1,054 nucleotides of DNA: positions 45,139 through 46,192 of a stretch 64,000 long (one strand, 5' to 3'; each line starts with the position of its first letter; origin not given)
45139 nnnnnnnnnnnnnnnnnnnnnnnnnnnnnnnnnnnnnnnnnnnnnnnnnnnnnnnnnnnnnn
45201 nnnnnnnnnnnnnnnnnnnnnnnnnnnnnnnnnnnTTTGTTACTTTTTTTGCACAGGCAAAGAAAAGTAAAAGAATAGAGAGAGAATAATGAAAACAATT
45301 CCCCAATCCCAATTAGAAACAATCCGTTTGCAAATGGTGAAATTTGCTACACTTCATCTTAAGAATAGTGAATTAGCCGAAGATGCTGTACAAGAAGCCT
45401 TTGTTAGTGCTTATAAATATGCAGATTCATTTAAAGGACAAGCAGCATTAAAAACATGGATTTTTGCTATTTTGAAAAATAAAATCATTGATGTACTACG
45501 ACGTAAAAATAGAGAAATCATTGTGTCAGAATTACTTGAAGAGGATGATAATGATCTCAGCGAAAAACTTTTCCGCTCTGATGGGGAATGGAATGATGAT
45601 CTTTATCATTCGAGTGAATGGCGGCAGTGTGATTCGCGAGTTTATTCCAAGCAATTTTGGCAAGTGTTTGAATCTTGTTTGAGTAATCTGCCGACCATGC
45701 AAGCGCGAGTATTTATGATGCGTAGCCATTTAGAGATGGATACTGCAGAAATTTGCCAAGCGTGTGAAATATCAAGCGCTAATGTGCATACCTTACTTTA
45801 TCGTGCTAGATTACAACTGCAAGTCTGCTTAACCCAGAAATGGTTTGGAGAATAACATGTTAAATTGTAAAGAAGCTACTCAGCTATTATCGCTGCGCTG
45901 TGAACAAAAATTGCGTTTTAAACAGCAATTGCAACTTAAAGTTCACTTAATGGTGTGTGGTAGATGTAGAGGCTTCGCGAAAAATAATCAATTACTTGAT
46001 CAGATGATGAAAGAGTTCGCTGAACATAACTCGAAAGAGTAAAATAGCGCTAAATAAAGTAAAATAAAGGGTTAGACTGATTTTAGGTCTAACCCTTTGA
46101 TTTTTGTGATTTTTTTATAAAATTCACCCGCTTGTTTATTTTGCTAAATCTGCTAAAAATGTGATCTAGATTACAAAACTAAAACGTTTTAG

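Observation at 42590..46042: HvfABC-like oxazolone/thioamide RiPP cluster with DoxX and a dedicated ECF sigma / anti-sigma pair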

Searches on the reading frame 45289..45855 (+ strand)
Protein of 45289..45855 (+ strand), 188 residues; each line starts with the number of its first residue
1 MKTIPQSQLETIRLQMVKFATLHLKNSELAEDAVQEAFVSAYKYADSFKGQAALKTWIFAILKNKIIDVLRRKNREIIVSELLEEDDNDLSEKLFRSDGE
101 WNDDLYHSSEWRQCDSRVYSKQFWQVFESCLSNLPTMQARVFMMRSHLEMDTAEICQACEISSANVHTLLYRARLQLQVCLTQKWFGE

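Call 3: search_protein_families(library=pfam, proteins=[window:45289-45855:+], max_evalue=0.01)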
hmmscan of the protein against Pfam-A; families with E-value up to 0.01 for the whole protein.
window:45289-45855:+ (188 aa): 2 families
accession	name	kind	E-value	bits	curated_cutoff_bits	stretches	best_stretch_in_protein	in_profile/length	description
PF04542.20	Sigma70_r2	-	5e-14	52.3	24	1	16-75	9-70/71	Sigma-70 region 2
PF08281.18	Sigma70_r4_2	-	2.6e-11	43.4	25.7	1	127-177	4-54/54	Sigma-70, region 4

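Call 4: search_protein_families(library=ncbifam, proteins=[window:45289-45855:+], max_evalue=0.01)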
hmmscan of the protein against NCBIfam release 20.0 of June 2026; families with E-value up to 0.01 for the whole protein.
window:45289-45855:+ (188 aa): 79 families (the best 25 are shown)
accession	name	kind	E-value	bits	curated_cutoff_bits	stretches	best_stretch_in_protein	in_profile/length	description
NF009182.0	PRK12530.1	subfamily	1.1e-80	269.6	264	1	1-187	7-190/193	RNA polymerase sigma factor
TIGR02943.1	Sig70_famx1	hypoth_equivalog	1.7e-69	233.4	162.2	1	6-188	5-186/188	RNA polymerase sigma-70 factor, TIGR02943 family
NF009196.0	PRK12544.1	equivalog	1.5e-68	230.2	287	1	8-186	23-201/208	RNA polymerase factor sigma-70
NF008892.0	PRK11924.2-1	equivalog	2.2e-62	210.3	291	1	8-188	21-200/203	RNA polymerase sigma factor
NF009184.0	PRK12532.1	equivalog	5.2e-58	196.1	276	1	7-187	9-190/195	RNA polymerase sigma factor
NF009173.0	PRK12520.1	equivalog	7.5e-56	188.9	255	1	4-188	3-186/191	RNA polymerase sigma factor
NF009197.0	PRK12545.1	equivalog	3.2e-46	157.7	336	1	9-184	14-190/201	RNA polymerase factor sigma-70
TIGR02937.1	sigma70-ECF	superfamily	1.1e-25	90.2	42.9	1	12-181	10-165/165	sigma-70 family RNA polymerase sigma factor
NF008888.0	PRK11922.1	equivalog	4.9e-25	88.5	204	1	23-183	50-198/231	RNA polymerase sigma factor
NF058625.1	sigma_PG0214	equivalog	1.2e-23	83.6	130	2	106-182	86-162/170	GFO_1088 family ECF-type sigma factor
NF006550.0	PRK09047.1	equivalog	5.9e-22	78.1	173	1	9-184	18-190/194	RNA polymerase sigma factor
TIGR02985.1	Sig70_bacteroi1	subfamily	9.6e-21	74.7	126.4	1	15-178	13-159/162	RNA polymerase sigma-70 factor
NF006089.0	PRK08241.1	subfamily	1.2e-20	73.9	240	1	30-178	49-201/343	RNA polymerase subunit sigma-70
TIGR02950.1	SigM_subfam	subfamily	2.4e-19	69.7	147.95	1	18-179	15-156/159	RNA polymerase sigma factor, SigM family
NF009166.1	PRK12513.1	equivalog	9.6e-19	67.8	206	1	14-180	33-185/193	RNA polymerase sigma factor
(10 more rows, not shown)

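Call 36: find_homologous_proteins(query=window:45289-45855:+, max_evalue=1e-10)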
Query window:45289-45855:+ (188 aa): 2352 proteins with E <= 1e-10 among 2403 candidates; the best 120 are listed.
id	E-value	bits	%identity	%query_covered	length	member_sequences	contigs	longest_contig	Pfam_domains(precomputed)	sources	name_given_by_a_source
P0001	4.0e-118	410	98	100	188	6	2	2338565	PF04542.21,PF08281.19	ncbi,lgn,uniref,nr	ncbi:sigma-70 family RNA polymerase sigma factor [Bibersteinia trehalosi]|uniref:Sigma-70 family RNA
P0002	1.3e-88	313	75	100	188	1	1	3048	PF04542.21,PF08281.19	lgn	-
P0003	4.7e-88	312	73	100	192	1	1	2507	PF04542.21,PF08281.19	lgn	-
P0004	1.5e-85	303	72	99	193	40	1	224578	PF04542.21,PF08281.19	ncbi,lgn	ncbi:TPA: sigma-70 family RNA polymerase sigma factor [Mannheimia haemolytica]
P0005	8.5e-85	301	70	100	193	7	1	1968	PF04542.21,PF08281.19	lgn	-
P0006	2.0e-84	300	70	100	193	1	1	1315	PF04542.21,PF08281.19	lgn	-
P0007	2.4e-84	300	70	100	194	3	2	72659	PF04542.21,PF08281.19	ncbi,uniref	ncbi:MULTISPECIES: sigma-70 family RNA polymerase sigma factor [unclassified Mannheimia]|uniref:sigm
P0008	4.8e-84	299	71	98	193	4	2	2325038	PF04542.21,PF08281.19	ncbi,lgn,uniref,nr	ncbi:sigma-70 family RNA polymerase sigma factor [Mannheimia granulomatis]|uniref:sigma-70 family RN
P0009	1.5e-83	297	70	100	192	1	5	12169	PF04542.21,PF08281.19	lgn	-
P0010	3.3e-82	293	68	100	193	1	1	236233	PF04542.21,PF08281.19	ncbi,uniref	ncbi:sigma-70 family RNA polymerase sigma factor [Mannheimia indoligenes]|uniref:sigma-70 family RNA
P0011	2.3e-80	287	66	100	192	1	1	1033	PF04542.21,PF08281.19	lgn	-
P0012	2.7e-80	286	67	100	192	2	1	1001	PF04542.21,PF08281.19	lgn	-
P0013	3.5e-80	286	72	92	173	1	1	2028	PF04542.21,PF08281.19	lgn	-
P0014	1.8e-76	274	69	98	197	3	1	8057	PF04542.21,PF08281.19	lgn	-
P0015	7.4e-69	249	60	95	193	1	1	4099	PF04542.21,PF08281.19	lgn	-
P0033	1.4e-60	222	56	99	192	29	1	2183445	PF04542.21,PF08281.19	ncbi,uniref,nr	ncbi:sigma-70 family RNA polymerase sigma factor [Histophilus somni]|uniref:sigma-70 family RNA poly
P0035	1.7e-60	222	54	100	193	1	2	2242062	PF04542.21,PF08281.19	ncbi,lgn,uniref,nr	ncbi:probable RNA polymerase sigma factor [Actinobacillus pleuropneumoniae serovar 3 str. JL03]|unir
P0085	5.5e-53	197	52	95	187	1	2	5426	PF04542.21,PF08281.19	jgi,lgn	jgi:RNA polymerase sigma-70 factor (TIGR02943 family)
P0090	1.0e-52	197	55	96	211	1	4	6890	PF04542.21,PF08281.19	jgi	jgi:RNA polymerase sigma-70 factor (TIGR02943 family)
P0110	1.3e-51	193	55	96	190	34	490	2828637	PF04542.21,PF08281.19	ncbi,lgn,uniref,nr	ncbi:TPA: sigma-70 family RNA polymerase sigma factor [Mannheimia haemolytica]|uniref:Sigma-24 n=3 T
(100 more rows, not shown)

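Call 38: find_encoding_contigs(protein=P0110, flank=5000, max_places=2)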
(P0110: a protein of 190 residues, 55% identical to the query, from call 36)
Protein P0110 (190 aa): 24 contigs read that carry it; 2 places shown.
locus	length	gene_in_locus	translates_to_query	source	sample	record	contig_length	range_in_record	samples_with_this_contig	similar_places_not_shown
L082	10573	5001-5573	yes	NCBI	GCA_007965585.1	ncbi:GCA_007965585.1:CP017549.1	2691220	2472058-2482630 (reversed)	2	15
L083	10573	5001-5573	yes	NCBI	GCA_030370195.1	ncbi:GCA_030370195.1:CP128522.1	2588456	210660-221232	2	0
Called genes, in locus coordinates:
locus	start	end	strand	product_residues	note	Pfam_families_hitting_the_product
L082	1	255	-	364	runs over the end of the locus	PF13609:Porin_4, PF00267:Porin_1 (faint)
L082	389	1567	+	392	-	PF02684:LpxB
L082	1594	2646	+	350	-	PF08496:Peptidase_S49_N, PF25145:NfeD1b_N (weak), PF01343:Peptidase_S49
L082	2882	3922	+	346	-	PF13384:HTH_23 (faint), PF13518:HTH_28, PF13551:HTH_29, PF13565:HTH_32 (faint), PF00665:rve, PF13683:rve_3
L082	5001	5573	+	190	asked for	PF04542:Sigma70_r2, PF08281:Sigma70_r4_2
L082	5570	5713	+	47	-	-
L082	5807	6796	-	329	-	PF02463:SMC_N (weak), PF00005:ABC_tran, PF08352:oligo_HPY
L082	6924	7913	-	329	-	PF02463:SMC_N (weak), PF00005:ABC_tran, PF13304:AAA_21, PF08352:oligo_HPY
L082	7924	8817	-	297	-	PF12911:OppC_N, PF00528:BPD_transp_1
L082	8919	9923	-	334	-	PF19300:BPD_transp_1_N, PF00528:BPD_transp_1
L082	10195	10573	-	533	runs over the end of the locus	PF00496:SBP_bac_5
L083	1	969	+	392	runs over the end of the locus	PF02684:LpxB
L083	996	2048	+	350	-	PF08496:Peptidase_S49_N, PF25145:NfeD1b_N (weak), PF01343:Peptidase_S49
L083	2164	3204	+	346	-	PF13384:HTH_23 (faint), PF13518:HTH_28, PF13551:HTH_29, PF13565:HTH_32 (weak), PF00665:rve, PF13683:rve_3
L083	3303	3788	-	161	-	PF08534:Redoxin, PF00578:AhpC-TSA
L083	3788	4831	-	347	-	PF01625:PMSR, PF01641:SelR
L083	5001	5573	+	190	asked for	PF04542:Sigma70_r2, PF08281:Sigma70_r4_2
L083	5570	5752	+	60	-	-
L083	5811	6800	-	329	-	PF02463:SMC_N (weak), PF00005:ABC_tran, PF08352:oligo_HPY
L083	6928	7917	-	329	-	PF02463:SMC_N (weak), PF00005:ABC_tran, PF13304:AAA_21, PF08352:oligo_HPY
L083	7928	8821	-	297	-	PF12911:OppC_N, PF00528:BPD_transp_1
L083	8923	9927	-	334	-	PF19300:BPD_transp_1_N, PF00528:BPD_transp_1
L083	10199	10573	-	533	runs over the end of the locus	PF00496:SBP_bac_5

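Call 43: find_homologous_proteins(query=P0110, max_evalue=1e-30)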
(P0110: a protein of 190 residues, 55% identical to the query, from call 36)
Query P0110 (190 aa): 984 proteins with E <= 1e-30 among 1069 candidates; the best 120 are listed.
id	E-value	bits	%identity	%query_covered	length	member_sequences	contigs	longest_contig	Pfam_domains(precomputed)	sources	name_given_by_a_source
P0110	1.9e-119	414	100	100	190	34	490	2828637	PF04542.21,PF08281.19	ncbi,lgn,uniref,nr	ncbi:TPA: sigma-70 family RNA polymerase sigma factor [Mannheimia haemolytica]|uniref:Sigma-24 n=3 T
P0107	2.6e-108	377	91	100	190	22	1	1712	PF04542.21,PF08281.19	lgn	-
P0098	4.8e-83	295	71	99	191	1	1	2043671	PF04542.21,PF08281.19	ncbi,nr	ncbi:RNA polymerase subunit sigma [Pasteurellaceae bacterium Pebbles2]|nr:RNA polymerase subunit sig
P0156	3.2e-82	292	71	98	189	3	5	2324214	PF04542.21,PF08281.19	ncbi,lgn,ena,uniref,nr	ncbi:sigma-70 family RNA polymerase sigma factor [Pasteurella bettyae]|uniref:RNA polymerase sigma-7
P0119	1.4e-81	290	74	93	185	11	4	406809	PF04542.21,PF08281.19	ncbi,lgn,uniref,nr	ncbi:sigma-70 family RNA polymerase sigma factor [Lonepinella koalarum]|uniref:RNA polymerase sigma-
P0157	2.3e-81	290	69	99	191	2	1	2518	PF04542.21,PF08281.19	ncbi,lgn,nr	ncbi:MAG TPA: RNA polymerase subunit sigma [Pasteurellaceae bacterium]|nr:RNA polymerase subunit sig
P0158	3.0e-79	283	66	98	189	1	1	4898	PF04542.21,PF08281.19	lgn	-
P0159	1.4e-78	281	68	97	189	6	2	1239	PF04542.21,PF08281.19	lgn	-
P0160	9.2e-78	278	69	97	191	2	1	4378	PF04542.21,PF08281.19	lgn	-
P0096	1.5e-77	277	66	100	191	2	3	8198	PF04542.21,PF08281.19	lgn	-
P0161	1.0e-76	275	66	98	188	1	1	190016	PF04542.21,PF08281.19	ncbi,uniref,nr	ncbi:sigma-70 family RNA polymerase sigma factor [Caviibacterium pharyngocola]|uniref:RNA polymerase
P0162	1.9e-75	270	66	97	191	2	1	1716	PF04542.21,PF08281.19,PF22029.3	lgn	-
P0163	1.9e-75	270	66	98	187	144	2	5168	PF04542.21,PF08281.19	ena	-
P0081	2.2e-75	270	70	92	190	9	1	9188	PF04542.21,PF08281.19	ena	-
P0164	4.9e-75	269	64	100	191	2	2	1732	PF04542.21,PF08281.19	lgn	-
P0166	1.9e-73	264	68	93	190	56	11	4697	PF04542.21,PF08281.19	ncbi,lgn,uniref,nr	ncbi:sigma-70 family RNA polymerase sigma factor [Glaesserella parasuis]|uniref:sigma-70 family RNA 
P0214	3.9e-63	230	57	93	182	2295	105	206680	PF04542.21,PF08281.19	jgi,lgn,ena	-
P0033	7.1e-56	207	54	92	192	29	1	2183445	PF04542.21,PF08281.19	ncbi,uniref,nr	ncbi:sigma-70 family RNA polymerase sigma factor [Histophilus somni]|uniref:sigma-70 family RNA poly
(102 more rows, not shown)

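Call 45: find_homologous_proteins(query=L083:3788-4831:-, max_evalue=1e-60)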
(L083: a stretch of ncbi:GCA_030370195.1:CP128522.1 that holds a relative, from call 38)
Query L083:3788-4831:- (347 aa): 7973 proteins with E <= 1e-60 among 8000 candidates; the best 120 are listed.
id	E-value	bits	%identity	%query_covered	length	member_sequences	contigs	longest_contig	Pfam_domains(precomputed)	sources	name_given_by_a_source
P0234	4.9e-229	777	97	100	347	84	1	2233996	PF01625.29,PF01641.27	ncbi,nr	ncbi:Peptide methionine sulfoxide reductase MsrA/MsrB [Mannheimia haemolytica]|nr:Peptide methionine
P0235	3.9e-228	775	100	97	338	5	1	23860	PF01625.29,PF01641.27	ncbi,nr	ncbi:TPA: peptide-methionine (R)-S-oxide reductase MsrB, partial [Mannheimia haemolytica]|nr:peptide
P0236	6.1e-187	639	80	99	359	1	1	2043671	PF01625.29,PF01641.27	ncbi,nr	ncbi:peptide methionine sulfoxide reductase [Pasteurellaceae bacterium Pebbles2]|nr:peptide methioni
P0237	1.0e-185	635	78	99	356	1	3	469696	PF01625.29,PF01641.27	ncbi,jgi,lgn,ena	-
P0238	1.0e-185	635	78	99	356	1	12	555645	PF01625.29,PF01641.27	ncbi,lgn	-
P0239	4.9e-185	633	79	99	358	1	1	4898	PF01625.29,PF01641.27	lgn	-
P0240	3.1e-184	630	79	98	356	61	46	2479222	PF01625.29,PF01641.27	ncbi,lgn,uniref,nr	ncbi:peptide-methionine (R)-S-oxide reductase MsrB [Glaesserella parasuis]|uniref:Multifunctional fu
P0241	9.3e-184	629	78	99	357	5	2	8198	PF01625.29,PF01641.27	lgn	-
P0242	2.1e-183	627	58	89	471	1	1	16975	PF01625.29,PF01641.27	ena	-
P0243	3.3e-183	627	78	99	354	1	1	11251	PF01625.29,PF01641.27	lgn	-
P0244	4.6e-183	626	77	99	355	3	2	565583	PF01625.29,PF01641.27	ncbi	-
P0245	4.7e-182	623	76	100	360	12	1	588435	PF01625.29,PF01641.27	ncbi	-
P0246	7.3e-182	622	76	99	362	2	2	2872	PF01625.29,PF01641.27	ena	-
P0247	1.2e-181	622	77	98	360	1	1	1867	PF01625.29,PF01641.27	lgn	-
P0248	1.2e-181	622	77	99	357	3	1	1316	PF01625.29,PF01641.27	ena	-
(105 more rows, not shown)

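Call 54: find_encoding_contigs(protein=P0035, flank=5000, max_places=1)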
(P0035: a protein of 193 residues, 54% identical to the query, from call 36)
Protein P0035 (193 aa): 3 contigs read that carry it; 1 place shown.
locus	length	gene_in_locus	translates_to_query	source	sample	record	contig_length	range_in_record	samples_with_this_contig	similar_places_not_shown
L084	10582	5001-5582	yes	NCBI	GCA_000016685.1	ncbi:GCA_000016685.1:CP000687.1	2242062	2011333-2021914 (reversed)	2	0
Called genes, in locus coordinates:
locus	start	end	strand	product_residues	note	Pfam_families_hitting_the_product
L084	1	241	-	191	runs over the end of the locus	-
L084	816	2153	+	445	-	PF07690:MFS_1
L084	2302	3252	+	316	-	PF00140:Sigma70_r1_2 (weak), PF04542:Sigma70_r2, PF04545:Sigma70_r4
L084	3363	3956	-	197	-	PF01794:Ferric_reduct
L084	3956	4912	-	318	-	PF00174:Oxidored_molyb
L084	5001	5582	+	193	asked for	PF04542:Sigma70_r2, PF08281:Sigma70_r4_2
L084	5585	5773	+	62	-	-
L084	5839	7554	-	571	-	PF00587:tRNA-synt_2b, PF04073:tRNA_edit, PF03129:HGTP_anticodon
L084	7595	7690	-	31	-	-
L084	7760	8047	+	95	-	-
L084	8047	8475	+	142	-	PF01850:PIN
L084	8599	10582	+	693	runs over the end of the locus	PF17191:RecG_wedge, PF01336:tRNA_anti-codon, PF00270:DEAD, PF04851:ResIII, PF13604:AAA_30 (weak), PF00271:Helicase_C, PF22590:Cas3-like_C_2 (weak), PF19833:RecG_dom3_C, +2 more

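Call 55: find_encoding_contigs(protein=P0033, flank=5000, max_places=1)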
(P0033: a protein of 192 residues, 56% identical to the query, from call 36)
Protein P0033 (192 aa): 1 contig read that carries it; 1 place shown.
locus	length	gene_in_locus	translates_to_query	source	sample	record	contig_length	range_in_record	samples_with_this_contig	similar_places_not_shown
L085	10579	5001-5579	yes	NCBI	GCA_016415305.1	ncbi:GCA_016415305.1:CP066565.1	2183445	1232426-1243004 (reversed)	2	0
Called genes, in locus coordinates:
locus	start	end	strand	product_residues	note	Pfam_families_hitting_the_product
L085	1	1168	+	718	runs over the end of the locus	PF22020:RlmL_1st, PF02926:THUMP, PF01170:UPF0020, PF05175:MTS (faint), PF09445:Methyltransf_15 (faint), PF13649:Methyltransf_25 (faint), PF10672:Methyltrans_SAM, PF03602:Cons_hypoth95, +2 more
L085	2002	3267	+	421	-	PF01566:Nramp (weak)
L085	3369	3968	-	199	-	PF01794:Ferric_reduct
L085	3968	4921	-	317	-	PF00174:Oxidored_molyb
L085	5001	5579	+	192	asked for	PF04542:Sigma70_r2, PF08281:Sigma70_r4_2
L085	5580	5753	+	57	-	-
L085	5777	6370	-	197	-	PF07445:PriC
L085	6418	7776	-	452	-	PF13726:Na_H_antiport_2, PF03553:Na_H_antiporter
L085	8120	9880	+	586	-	PF08479:POTRA_2, PF03865:ShlB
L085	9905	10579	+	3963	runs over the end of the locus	-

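Call 56: find_encoding_contigs(protein=P0166, flank=5000, max_places=1)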
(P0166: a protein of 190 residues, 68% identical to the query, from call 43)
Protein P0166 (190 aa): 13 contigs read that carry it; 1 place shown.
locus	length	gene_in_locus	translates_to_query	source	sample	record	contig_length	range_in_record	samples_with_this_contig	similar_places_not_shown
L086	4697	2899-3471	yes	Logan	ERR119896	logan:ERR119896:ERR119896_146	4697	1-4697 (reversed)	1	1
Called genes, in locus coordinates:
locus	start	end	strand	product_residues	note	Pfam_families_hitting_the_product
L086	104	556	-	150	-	PF08534:Redoxin, PF00085:Thioredoxin (faint), PF00578:AhpC-TSA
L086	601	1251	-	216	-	PF02683:DsbD_TM, PF13386:DsbD_2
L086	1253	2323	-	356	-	PF01625:PMSR, PF01641:SelR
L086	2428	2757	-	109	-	-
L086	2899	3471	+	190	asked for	PF04542:Sigma70_r2, PF08281:Sigma70_r4_2 (weak)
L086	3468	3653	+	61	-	PF13490:zf-HC2 (weak)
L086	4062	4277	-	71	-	-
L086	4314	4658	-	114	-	PF13384:HTH_23 (weak), PF13518:HTH_28, PF13551:HTH_29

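Call 57: find_encoding_contigs(protein=P0214, flank=5000, max_places=1)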
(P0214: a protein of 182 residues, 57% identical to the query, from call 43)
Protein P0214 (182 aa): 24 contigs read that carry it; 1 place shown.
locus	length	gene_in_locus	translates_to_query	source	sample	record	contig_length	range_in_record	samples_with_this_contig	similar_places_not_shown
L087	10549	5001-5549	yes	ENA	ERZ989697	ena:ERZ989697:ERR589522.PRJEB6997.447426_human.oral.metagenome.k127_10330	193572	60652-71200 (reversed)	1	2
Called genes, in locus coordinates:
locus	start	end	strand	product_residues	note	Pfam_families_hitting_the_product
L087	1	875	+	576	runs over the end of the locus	PF00664:ABC_membrane, PF00005:ABC_tran, PF02463:SMC_N (faint), PF13304:AAA_21 (faint)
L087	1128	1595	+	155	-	PF13353:Fer4_12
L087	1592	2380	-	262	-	PF01026:TatD_DNase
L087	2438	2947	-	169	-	PF00160:Pro_isomerase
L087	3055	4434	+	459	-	PF01406:tRNA-synt_1e, PF01921:tRNA-synt_1f (faint), PF09334:tRNA-synt_1g, PF00133:tRNA-synt_1 (weak), PF09334:tRNA-synt_1g (weak), PF09190:DALR_2, PF23493:CysS_C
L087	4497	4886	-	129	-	-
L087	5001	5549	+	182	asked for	PF04542:Sigma70_r2, PF08281:Sigma70_r4_2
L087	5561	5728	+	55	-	PF13490:zf-HC2 (weak)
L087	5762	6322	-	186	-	PF09695:YtfJ_HI0045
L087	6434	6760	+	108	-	PF08274:Zn_Ribbon_YjdM, PF03831:YjdM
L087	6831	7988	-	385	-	PF01817:CM_2, PF00800:PDT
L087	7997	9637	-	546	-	PF00149:Metallophos, PF09587:PGA_cap (faint), PF02872:5_nucleotid_C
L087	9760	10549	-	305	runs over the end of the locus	PF03331:LpxC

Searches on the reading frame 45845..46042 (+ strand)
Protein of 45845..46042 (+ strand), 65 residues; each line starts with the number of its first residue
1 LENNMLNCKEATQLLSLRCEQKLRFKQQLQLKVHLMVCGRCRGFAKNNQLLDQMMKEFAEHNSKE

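Call 3: search_protein_families(library=pfam, proteins=[window:45845-46042:+], max_evalue=0.01)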
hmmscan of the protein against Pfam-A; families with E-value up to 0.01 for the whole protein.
window:45845-46042:+ (65 aa): 1 family
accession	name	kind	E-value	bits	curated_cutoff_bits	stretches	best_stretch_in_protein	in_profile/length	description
PF13490.11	zf-HC2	-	7.3e-06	26.4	22.2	1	8-42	1-35/35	Putative zinc-finger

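Call 4: search_protein_families(library=ncbifam, proteins=[window:45845-46042:+], max_evalue=0.01)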
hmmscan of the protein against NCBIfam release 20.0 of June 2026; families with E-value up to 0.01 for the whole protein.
window:45845-46042:+ (65 aa): 1 family
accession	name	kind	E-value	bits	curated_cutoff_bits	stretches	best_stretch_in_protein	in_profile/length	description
NF052368.1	antisigmaE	subfamily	5.5e-16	58.1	50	1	5-51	1-47/48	anti-sigma factor family protein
